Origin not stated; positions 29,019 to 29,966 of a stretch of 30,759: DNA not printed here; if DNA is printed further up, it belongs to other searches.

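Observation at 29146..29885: Cargo gene between ogr and the attachment-site tRNA, convergent with the late operon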

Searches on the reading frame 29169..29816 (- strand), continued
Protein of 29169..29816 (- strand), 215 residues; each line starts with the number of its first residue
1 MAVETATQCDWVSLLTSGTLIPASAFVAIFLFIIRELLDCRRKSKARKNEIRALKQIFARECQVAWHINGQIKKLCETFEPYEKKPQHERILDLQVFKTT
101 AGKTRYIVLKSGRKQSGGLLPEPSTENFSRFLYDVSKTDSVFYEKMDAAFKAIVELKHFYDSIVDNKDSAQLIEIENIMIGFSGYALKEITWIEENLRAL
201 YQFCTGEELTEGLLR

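Call 91: fold_search(model_id=the predicted structure, library=pdb)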
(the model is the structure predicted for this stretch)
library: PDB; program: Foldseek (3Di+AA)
matches with E <= 10: 489; with E <= 0.001: 0
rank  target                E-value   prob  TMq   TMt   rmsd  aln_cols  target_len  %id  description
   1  7uj6_A                4.3e-01  0.30  0.26  0.33   9.7       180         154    9  Outer Surface Protein C Type K (released 2023-04-05)
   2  5u4l_A                4.8e-01  0.09  0.16  0.14  18.8       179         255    9  RTA-V1C7_G29R-high-salt (released 2017-12-13)
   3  8ss4_A                5.0e-01  0.06  0.14  0.06  24.5       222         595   14  Structure of LBD-TMD of AMPA receptor GluA2 in complex with auxiliary subunits TARP gamma-5 and cornichon-2 (apo state (released 2023-09-06)
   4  4mda                  6.3e-01  0.08  0.14  0.15  19.8       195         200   11  Structure of Mos1 transposase catalytic domain and Raltegravir with Mn (released 2014-01-22)
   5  1mu2_B                6.6e-01  0.51  0.15  0.09  12.5        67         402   12  CRYSTAL STRUCTURE OF HIV-2 REVERSE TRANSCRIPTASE (released 2002-10-30)
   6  9isi                  6.6e-01  0.18  0.20  0.14  11.6       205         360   11  Structure of human C3aR in apo state (released 2025-04-23)
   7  1jmw                  6.6e-01  0.11  0.19  0.24  12.4       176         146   15  Propagating Conformational Changes Over Long (And Short) Distances (released 2001-08-15)
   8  3h1q_A                6.6e-01  0.11  0.16  0.14  13.8       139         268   13  Crystal structure of ethanolamine utilization protein EutJ from Carboxydothermus hydrogenoformans (released 2009-05-19)
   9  3f2k_B                7.0e-01  0.12  0.20  0.22  18.9       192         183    6  Structure of the transposase domain of human Histone-lysine N-methyltransferase SETMAR (released 2008-11-25)
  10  9fqr_FQ               7.0e-01  0.12  0.20  0.20  25.3       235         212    9  96-nm repeat of axonemal doublet microtubules from bovine sperm (released 2025-03-26)
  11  2ych_A                7.0e-01  0.11  0.16  0.12  14.2       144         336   14  PilM-PilN type IV pilus biogenesis complex (released 2011-05-11)
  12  3lc9                  7.4e-01  0.10  0.14  0.18  19.2       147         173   11  Ricin A-chain variant 1-33/44-198 with engineered disulfide bond (released 2010-11-10)
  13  2zdi_C                7.8e-01  0.10  0.20  0.27  19.0       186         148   13  Crystal structure of Prefoldin from Pyrococcus horikoshii OT3 (released 2008-02-05)
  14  1szi                  8.2e-01  0.41  0.32  0.34   9.8       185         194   11  Crystal Structure of the C-terminus of TIP47 (released 2004-07-27)
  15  4jnf                  8.2e-01  0.13  0.17  0.17  19.8       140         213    9  Allosteric opening of the polypeptide-binding site when an Hsp70 binds ATP (released 2013-05-29)
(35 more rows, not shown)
